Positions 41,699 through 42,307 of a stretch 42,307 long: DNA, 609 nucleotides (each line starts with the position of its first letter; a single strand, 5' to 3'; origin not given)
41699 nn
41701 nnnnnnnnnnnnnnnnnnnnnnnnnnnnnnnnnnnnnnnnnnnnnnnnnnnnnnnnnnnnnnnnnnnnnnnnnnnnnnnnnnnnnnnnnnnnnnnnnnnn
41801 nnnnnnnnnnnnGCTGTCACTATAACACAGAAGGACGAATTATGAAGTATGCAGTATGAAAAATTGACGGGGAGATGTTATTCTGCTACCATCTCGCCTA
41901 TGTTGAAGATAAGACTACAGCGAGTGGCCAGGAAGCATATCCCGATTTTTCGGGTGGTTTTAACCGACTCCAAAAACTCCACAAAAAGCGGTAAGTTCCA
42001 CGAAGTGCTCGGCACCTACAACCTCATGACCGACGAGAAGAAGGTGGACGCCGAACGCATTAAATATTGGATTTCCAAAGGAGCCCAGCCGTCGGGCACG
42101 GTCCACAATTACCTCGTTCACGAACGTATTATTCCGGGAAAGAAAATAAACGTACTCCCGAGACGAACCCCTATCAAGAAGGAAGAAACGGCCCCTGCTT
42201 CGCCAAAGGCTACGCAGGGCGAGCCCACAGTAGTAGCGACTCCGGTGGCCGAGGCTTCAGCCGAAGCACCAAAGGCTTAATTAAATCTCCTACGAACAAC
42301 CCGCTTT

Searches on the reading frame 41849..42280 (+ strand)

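Call 36: search_protein_families(library=pfam, proteins=[window:41849-42280:+], max_evalue=0.001)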
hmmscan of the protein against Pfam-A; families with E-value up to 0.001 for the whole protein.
window:41849-42280:+ (143 aa): 1 family
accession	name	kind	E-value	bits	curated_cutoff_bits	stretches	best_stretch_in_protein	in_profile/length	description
PF00886.24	Ribosomal_S16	-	1.1e-15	57.7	27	1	25-82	1-62/62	Ribosomal protein S16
